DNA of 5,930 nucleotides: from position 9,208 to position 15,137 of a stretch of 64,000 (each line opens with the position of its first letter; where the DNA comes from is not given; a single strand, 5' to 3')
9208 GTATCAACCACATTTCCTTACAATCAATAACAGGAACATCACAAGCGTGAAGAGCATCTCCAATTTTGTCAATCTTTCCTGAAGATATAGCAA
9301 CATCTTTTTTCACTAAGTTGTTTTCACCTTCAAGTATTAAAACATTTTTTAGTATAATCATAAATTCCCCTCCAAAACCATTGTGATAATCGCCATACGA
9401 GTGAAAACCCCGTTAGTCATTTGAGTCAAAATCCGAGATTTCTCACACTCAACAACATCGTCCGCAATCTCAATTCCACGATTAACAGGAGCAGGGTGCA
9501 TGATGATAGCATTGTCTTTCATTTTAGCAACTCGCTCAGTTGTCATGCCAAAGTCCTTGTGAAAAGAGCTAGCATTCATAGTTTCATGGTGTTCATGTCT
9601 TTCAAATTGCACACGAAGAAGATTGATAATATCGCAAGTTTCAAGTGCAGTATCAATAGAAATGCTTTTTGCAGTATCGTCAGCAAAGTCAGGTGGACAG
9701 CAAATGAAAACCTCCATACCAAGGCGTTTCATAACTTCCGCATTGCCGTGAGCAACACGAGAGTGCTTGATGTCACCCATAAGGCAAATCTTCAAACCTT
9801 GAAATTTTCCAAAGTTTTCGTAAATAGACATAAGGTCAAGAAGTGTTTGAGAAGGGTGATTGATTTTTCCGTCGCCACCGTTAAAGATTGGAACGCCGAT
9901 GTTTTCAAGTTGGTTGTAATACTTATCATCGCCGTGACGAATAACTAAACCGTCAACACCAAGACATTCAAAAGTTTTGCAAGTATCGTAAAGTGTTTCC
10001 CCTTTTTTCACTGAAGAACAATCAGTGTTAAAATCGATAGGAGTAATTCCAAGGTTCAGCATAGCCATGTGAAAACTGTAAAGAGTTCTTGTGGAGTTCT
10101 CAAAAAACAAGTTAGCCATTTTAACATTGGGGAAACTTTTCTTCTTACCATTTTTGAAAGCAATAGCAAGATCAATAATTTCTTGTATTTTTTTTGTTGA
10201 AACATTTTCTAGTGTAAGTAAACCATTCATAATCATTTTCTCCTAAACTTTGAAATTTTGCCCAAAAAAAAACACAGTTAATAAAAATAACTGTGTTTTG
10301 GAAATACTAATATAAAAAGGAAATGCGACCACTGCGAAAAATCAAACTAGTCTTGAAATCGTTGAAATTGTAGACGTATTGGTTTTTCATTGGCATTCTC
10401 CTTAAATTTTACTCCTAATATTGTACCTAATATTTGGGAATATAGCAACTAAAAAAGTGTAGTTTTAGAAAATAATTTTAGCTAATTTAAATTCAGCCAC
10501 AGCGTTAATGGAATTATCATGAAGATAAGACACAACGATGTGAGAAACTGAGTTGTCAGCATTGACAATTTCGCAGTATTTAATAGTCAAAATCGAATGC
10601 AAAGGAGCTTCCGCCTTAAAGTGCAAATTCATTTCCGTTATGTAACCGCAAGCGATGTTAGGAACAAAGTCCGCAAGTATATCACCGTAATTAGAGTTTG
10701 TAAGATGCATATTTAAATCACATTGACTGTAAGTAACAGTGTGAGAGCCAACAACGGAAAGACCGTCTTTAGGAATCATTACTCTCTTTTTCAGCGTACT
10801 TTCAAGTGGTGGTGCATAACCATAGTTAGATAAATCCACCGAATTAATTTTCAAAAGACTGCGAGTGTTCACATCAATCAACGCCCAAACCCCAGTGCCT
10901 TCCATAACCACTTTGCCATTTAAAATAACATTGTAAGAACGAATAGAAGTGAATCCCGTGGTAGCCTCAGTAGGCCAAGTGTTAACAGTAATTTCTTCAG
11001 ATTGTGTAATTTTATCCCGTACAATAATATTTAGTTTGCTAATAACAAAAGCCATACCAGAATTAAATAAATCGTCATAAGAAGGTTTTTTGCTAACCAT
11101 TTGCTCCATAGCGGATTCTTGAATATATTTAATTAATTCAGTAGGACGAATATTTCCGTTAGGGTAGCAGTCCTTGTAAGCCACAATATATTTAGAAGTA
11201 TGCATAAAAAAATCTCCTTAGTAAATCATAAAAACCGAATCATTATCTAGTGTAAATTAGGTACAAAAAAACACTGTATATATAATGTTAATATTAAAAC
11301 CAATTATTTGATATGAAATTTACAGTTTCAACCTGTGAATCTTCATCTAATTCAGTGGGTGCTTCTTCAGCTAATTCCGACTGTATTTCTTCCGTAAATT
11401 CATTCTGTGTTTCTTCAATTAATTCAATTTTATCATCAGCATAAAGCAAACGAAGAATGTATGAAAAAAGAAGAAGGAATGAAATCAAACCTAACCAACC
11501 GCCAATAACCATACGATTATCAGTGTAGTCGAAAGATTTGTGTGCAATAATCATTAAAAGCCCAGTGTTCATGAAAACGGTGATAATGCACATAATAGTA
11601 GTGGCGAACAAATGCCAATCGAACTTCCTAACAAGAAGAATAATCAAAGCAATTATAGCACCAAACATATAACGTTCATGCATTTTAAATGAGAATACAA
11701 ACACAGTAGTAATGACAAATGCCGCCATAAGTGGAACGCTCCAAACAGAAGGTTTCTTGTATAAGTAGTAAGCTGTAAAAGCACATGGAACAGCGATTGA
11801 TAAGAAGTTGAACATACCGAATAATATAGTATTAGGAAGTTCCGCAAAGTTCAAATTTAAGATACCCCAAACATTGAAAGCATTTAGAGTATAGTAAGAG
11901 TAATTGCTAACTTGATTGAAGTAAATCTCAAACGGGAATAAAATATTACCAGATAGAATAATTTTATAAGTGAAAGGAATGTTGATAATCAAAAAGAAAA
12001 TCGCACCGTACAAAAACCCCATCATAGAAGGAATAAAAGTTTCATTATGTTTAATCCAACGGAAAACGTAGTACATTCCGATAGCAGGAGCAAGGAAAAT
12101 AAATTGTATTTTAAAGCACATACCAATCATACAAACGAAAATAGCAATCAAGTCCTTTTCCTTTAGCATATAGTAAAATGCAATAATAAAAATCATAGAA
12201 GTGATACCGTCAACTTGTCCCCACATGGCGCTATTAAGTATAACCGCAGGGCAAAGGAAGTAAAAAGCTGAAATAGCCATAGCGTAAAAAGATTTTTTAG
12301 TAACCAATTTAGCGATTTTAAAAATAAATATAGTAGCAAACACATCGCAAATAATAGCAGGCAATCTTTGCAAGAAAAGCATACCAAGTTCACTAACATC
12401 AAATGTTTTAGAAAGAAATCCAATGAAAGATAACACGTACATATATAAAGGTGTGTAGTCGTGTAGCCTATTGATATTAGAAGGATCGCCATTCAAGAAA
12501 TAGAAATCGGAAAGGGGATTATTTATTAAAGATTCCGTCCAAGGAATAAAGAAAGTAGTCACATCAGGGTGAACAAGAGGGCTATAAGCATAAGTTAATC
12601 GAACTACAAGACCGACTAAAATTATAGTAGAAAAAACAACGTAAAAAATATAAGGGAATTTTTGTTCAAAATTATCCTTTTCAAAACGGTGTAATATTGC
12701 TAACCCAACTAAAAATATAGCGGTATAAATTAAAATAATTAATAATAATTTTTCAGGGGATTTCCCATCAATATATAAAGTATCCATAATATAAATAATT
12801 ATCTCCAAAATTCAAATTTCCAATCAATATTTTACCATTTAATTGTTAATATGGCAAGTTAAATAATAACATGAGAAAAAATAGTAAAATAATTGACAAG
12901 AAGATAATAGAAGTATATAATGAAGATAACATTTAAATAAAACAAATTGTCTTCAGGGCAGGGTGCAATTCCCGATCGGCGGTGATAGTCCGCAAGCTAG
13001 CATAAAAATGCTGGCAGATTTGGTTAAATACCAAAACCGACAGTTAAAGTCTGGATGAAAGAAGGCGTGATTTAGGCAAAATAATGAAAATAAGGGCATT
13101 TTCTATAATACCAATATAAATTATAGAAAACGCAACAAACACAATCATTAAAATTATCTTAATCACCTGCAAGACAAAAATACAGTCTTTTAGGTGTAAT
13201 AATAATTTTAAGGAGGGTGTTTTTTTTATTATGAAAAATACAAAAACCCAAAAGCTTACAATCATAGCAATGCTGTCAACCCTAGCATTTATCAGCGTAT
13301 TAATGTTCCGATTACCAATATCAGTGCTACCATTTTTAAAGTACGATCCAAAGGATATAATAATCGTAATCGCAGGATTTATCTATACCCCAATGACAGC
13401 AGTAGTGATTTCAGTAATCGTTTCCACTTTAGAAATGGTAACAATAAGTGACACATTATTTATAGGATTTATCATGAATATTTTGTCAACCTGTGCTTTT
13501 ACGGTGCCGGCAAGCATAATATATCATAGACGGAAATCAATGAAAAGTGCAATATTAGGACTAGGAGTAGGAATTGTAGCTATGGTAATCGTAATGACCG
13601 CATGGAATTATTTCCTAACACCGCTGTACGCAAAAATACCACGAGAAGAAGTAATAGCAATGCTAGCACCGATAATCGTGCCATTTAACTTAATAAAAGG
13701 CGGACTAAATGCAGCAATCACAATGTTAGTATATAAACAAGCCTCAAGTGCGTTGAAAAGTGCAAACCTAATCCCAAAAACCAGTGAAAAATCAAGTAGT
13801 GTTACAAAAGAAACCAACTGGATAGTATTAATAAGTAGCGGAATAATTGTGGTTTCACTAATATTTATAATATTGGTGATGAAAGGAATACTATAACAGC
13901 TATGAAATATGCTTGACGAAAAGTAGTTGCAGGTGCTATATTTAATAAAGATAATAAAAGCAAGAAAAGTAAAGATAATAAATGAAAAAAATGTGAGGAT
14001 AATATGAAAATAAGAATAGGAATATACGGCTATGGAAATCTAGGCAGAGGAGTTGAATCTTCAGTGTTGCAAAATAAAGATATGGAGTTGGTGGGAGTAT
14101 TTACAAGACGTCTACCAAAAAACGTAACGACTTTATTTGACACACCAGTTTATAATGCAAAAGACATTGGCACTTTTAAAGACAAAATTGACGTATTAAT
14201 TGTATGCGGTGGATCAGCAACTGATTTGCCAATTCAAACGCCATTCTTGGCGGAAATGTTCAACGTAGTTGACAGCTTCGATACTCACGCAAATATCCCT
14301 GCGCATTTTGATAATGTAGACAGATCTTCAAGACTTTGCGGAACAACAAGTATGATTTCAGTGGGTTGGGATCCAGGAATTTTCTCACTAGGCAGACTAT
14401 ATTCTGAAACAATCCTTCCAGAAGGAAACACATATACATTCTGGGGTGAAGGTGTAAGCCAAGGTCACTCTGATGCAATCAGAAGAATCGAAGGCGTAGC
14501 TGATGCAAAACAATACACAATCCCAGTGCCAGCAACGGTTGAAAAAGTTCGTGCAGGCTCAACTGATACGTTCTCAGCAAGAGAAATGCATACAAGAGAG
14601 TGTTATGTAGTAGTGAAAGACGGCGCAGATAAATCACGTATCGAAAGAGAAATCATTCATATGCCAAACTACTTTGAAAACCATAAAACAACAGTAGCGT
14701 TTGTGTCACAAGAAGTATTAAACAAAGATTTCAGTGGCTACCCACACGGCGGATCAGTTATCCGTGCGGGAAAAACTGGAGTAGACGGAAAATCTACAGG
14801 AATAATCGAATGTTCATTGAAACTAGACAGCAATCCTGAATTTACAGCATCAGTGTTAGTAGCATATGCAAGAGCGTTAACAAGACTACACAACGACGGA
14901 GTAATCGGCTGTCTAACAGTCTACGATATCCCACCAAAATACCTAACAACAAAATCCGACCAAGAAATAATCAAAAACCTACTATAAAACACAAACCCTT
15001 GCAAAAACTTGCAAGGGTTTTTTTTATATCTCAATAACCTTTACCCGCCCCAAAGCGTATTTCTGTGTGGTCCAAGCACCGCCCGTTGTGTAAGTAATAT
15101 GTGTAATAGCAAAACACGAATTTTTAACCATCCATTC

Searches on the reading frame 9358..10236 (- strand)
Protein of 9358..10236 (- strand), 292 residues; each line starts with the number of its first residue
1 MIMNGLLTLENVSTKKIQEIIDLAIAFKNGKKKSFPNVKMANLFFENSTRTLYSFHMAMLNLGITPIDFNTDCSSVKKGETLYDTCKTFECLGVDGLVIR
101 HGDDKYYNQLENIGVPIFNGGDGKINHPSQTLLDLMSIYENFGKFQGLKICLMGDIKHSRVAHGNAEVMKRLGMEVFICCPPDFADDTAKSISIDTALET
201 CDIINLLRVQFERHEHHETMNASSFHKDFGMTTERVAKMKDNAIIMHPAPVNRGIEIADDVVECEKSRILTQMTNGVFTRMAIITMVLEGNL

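Call 43: search_protein_families(library=pfam, proteins=[window:9358-10236:-], max_evalue=0.00001)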
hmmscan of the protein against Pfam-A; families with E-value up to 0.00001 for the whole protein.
window:9358-10236:- (292 aa): 2 families
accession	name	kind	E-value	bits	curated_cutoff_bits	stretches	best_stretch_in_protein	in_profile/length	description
PF02729.26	OTCace_N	-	1.6e-36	126.1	29.9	1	6-140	3-148/148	Aspartate/ornithine carbamoyltransferase, carbamoyl-P binding domain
PF00185.30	OTCace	-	3.6e-23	82.8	29.4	1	146-286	1-156/157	Aspartate/ornithine carbamoyltransferase, Asp/Orn binding domain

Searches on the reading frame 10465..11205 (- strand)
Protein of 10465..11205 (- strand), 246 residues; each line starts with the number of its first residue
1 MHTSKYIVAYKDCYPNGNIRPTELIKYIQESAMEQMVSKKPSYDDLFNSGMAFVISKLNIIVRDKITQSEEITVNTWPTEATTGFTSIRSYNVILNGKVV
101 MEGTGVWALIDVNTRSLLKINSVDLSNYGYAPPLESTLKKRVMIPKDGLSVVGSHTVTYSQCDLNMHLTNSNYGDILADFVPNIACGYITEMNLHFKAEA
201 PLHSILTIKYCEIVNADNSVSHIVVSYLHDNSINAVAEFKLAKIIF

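Call 43: search_protein_families(library=pfam, proteins=[window:10465-11205:-], max_evalue=0.00001)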
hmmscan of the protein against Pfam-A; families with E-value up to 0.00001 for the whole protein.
window:10465-11205:- (246 aa): 1 family
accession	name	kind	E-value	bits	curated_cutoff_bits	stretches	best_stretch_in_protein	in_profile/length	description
PF01643.23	Acyl-ACP_TE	-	3.1e-11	43.5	23.7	1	2-121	4-124/131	Acyl-ACP thioesterase N-terminal domain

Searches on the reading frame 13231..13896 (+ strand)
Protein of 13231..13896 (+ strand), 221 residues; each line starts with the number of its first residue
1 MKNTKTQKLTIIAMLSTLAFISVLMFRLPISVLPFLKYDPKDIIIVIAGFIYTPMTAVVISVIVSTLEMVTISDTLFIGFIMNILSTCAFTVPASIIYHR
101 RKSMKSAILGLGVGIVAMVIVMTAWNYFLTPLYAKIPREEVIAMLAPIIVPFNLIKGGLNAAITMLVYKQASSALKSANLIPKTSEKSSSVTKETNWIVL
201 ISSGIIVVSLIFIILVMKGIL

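Call 44: search_protein_families(library=pfam, proteins=[window:13231-13896:+], max_evalue=0.00001)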
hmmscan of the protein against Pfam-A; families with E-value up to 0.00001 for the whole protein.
window:13231-13896:+ (221 aa): 1 family
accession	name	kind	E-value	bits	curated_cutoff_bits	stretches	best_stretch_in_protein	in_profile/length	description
PF12822.12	ECF_trnsprt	-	3.7e-23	82.8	30.7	1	7-168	1-169/169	ECF transporter, substrate-specific component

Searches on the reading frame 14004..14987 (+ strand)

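Call 44: search_protein_families(library=pfam, proteins=[window:14004-14987:+], max_evalue=0.00001)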
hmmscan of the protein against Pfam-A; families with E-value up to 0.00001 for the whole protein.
window:14004-14987:+ (327 aa): 1 family
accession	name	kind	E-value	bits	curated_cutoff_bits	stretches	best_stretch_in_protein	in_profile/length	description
PF16654.10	DAPDH_C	-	2e-66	223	30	1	121-276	1-154/154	Diaminopimelic acid dehydrogenase C-terminal domain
